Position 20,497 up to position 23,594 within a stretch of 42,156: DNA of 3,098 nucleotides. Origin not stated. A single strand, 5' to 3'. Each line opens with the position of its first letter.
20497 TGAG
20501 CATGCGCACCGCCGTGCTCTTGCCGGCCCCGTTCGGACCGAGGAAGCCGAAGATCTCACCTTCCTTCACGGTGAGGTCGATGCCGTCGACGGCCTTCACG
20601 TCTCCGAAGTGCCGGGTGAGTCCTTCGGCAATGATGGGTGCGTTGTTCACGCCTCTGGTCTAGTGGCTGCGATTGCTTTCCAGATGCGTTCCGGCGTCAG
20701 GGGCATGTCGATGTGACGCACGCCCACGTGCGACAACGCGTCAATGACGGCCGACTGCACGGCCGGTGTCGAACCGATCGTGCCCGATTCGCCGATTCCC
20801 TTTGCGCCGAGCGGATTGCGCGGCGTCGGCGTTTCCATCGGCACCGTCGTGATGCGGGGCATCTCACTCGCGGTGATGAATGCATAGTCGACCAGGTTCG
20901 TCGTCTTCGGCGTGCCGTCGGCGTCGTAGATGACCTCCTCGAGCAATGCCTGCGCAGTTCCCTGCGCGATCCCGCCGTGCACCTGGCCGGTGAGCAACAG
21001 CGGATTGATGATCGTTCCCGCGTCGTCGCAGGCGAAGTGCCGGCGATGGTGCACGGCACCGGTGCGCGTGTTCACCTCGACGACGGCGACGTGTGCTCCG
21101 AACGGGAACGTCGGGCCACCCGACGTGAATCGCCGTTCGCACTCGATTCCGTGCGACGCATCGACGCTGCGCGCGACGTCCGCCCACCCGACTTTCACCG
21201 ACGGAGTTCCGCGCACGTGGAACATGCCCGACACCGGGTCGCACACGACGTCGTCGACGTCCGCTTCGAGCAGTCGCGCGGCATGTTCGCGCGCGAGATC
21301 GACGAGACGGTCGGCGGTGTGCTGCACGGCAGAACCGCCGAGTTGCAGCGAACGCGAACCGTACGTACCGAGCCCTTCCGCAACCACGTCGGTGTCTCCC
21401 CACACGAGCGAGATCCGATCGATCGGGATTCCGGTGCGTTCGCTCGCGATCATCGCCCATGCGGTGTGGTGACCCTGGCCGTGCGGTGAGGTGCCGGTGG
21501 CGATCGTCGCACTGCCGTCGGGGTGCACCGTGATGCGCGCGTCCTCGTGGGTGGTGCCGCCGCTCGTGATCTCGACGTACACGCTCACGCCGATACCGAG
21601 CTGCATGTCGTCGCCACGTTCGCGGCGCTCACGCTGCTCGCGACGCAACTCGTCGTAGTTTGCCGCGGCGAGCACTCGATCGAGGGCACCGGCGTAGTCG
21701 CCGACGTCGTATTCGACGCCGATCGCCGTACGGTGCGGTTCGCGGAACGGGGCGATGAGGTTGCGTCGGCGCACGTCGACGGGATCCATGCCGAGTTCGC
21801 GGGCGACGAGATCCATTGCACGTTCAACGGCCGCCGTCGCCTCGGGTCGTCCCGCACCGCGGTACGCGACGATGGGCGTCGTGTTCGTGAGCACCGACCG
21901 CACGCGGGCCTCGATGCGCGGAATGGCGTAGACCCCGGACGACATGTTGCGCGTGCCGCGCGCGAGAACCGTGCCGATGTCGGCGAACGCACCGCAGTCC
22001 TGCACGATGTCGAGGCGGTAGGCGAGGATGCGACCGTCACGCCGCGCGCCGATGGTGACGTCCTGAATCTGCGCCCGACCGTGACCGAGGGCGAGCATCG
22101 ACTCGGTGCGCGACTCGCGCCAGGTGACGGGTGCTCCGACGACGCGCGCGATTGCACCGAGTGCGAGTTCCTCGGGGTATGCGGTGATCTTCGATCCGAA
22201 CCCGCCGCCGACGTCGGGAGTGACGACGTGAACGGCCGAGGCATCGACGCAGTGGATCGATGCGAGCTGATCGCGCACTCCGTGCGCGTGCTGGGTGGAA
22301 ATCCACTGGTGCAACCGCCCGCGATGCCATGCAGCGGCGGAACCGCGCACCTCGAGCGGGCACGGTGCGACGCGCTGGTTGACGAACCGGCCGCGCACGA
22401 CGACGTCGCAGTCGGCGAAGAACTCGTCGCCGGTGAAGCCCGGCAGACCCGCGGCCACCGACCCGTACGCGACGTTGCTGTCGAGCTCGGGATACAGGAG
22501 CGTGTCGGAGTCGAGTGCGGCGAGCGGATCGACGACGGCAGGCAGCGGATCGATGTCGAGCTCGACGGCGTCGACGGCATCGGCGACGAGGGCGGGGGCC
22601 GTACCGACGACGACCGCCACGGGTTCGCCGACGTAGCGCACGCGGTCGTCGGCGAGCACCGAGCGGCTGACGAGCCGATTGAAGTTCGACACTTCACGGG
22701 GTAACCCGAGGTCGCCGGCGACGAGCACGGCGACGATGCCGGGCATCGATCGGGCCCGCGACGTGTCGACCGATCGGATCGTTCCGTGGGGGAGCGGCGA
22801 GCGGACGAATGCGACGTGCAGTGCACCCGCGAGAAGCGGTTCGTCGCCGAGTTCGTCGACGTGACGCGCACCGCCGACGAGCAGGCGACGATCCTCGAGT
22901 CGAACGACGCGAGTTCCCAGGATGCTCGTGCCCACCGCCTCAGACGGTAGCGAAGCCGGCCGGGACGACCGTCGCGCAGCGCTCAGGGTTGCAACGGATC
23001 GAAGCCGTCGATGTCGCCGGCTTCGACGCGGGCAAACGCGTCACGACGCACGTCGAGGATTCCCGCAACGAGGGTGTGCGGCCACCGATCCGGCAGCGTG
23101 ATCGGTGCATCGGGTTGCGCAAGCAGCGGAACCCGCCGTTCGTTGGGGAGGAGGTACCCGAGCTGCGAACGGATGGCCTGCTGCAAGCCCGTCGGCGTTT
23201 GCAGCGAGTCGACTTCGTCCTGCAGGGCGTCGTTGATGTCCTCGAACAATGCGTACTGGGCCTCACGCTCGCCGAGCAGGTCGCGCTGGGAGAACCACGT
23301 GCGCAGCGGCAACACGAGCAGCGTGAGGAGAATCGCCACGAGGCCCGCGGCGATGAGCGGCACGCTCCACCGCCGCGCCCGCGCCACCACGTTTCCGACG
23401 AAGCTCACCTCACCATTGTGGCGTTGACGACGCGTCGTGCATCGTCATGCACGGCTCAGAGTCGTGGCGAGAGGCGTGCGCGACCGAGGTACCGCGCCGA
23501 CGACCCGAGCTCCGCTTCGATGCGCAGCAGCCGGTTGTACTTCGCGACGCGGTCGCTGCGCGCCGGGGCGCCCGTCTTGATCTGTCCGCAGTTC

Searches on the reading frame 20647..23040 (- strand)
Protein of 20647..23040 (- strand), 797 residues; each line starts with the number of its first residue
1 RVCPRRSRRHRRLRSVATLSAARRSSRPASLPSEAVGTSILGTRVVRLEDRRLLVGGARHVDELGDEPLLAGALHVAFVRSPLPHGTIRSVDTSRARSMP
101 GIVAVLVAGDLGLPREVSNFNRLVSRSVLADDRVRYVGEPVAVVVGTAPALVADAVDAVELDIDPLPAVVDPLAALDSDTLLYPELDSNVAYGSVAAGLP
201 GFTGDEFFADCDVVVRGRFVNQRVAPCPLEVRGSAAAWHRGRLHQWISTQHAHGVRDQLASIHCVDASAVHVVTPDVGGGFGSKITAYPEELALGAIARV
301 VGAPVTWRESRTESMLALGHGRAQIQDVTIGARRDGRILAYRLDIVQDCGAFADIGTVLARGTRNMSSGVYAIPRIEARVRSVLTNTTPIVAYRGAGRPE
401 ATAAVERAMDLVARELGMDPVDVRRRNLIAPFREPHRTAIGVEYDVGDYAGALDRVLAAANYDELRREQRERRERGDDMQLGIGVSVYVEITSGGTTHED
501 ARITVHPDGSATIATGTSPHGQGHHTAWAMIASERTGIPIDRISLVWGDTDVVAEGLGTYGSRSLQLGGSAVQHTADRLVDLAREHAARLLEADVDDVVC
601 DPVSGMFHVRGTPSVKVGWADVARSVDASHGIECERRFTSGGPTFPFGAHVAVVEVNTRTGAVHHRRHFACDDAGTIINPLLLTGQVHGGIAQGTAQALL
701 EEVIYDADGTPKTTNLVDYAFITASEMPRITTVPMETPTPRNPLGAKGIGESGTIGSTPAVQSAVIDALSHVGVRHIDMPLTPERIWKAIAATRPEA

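Call 12: search_protein_families(library=pfam, proteins=[window:20647-23040:-], max_evalue=0.001)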
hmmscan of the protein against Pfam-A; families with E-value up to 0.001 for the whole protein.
window:20647-23040:- (797 aa): 3 families
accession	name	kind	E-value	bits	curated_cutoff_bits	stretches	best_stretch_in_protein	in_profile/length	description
PF20256.3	MoCoBD_2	-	8.8e-77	258.8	27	1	456-728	2-283/283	Molybdopterin cofactor-binding domain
PF02738.23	MoCoBD_1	-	1.3e-72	244.3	27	1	200-428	18-244/244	Molybdopterin cofactor-binding domain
PF01315.27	Ald_Xan_dh_C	-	3.8e-18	66.3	31.3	1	71-166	13-109/110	Aldehyde oxidase and xanthine dehydrogenase, a/b hammerhead domain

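Call 58: search_protein_families(library=ncbifam, proteins=[window:20647-22935:-], max_evalue=0.00001)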
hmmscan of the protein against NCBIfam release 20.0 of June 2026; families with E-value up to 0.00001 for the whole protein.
window:20647-22935:- (762 aa): 13 families
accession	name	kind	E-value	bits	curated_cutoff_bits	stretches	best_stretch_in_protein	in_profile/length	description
NF041018.1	glyceraldDH_alpha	equivalog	4.7e-193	643.5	790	1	6-752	3-741/741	glyceraldehyde dehydrogenase subunit alpha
TIGR02416.1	CO_dehy_Mo_lg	equivalog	4.8e-160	534.2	991.15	1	14-754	1-770/770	aerobic carbon-monoxide dehydrogenase large subunit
NF040766.1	CODH_aero_grp5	exception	2e-143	479.4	950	2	3-588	2-591/785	aerobic carbon-monoxide dehydrogenase large subunit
TIGR03194.1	4hydrxCoA_A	equivalog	2.2e-113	380.2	994.55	1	36-754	23-745/746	4-hydroxybenzoyl-CoA reductase subunit alpha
NF043082.1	XdhA_XDHase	equivalog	7.2e-105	351.7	780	1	7-755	2-752/758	xanthine dehydrogenase subunit XdhA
NF007426.0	PRK09970.1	equivalog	2.4e-100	336.7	916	1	4-755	4-755/761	xanthine dehydrogenase molybdenum-binding subunit XdhA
NF045668.1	pterin_aldehy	equivalog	2.1e-80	271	1100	1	5-755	174-904/905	molybdopterin-dependent aldehyde oxidoreductase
TIGR03196.1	pucD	equivalog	2.7e-75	254.3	783.65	1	35-750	28-753/763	xanthine dehydrogenase subunit D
TIGR02965.1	xanthine_xdhB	equivalog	1.5e-73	248.2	849.5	1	20-757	15-756/758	xanthine dehydrogenase molybdopterin binding subunit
TIGR03313.1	Se_sel_red_Mo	hypoth_equivalog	4.6e-69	233.1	1101.9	2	160-755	353-949/951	molybdopterin-dependent oxidoreductase Mo/Fe-S-binding subunit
NF041671.1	peri_hyde_PaoC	equivalog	2.9e-59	201.2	1180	1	4-756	16-732/735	aldehyde oxidoreductase molybdenum-binding subunit PaoC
TIGR03311.1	Se_dep_XDH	equivalog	1.8e-55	188.4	830.45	2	5-548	161-678/848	selenium-dependent xanthine dehydrogenase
TIGR02969.1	mam_aldehyde_ox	subfamily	1.5e-38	132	1912.3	1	17-754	587-1306/1330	aldehyde oxidase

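Call 59: find_encoding_contigs(protein=window:20647-22935:-, flank=8000, max_places=3)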
Protein window:20647-22935:- (762 aa): no gene with exactly this product is on record in the collection.
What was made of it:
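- Tried and rejected: An exact-sequence look-up of L2 found no record (call 59).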

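Call 73: find_related_loci(query=window:20647-22935:-, collection=metagenome_contigs, flank=6000)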
Query window:20647-22935:- (762 aa) in metagenome_contigs; peptide patterns used: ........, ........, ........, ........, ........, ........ (x = any residue, [..] = any of these).
491 stretches matched a pattern; 142 encode a relative of the query (tblastn E <= 1e-3); the best 80 are kept; 80 distinct loci.
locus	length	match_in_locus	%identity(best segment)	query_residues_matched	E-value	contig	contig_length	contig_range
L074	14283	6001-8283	95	1-761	0e+0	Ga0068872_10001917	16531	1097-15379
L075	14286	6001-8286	89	1-762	0e+0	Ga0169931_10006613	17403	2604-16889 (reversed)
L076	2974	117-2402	87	1-762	0e+0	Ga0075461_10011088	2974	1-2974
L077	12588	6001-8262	66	1-755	0e+0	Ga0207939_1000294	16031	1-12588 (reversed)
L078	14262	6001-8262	66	1-755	0e+0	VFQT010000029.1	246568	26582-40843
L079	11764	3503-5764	66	1-755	0e+0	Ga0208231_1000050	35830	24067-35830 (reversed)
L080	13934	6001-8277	61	2-759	0e+0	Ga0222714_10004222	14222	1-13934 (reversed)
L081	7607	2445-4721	60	2-759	0e+0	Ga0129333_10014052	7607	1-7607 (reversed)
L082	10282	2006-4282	60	1-757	0e+0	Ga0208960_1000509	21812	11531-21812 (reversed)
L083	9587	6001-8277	60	1-757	0e+0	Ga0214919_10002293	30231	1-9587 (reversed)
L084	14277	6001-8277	60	1-757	0e+0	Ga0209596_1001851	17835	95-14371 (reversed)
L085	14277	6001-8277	60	2-759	0e+0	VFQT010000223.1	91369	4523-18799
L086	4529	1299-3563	60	1-757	0e+0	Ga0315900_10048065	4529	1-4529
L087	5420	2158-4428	59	2-755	0e+0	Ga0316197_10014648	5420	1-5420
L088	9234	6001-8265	61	4-759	0e+0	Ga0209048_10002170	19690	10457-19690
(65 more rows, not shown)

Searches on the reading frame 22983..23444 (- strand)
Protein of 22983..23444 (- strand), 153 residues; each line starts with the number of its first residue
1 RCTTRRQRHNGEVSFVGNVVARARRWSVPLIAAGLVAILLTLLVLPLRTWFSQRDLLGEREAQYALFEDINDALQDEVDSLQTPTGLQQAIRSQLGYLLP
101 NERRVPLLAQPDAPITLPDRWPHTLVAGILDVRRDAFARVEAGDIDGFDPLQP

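Call 12: search_protein_families(library=pfam, proteins=[window:22983-23444:-], max_evalue=0.001)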
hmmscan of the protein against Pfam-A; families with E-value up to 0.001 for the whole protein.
window:22983-23444:- (153 aa): 1 family
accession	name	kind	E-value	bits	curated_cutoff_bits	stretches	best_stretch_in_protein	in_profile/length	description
PF04977.20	DivIC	-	0.00019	21.6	28.9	1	35-102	4-72/80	Septum formation initiator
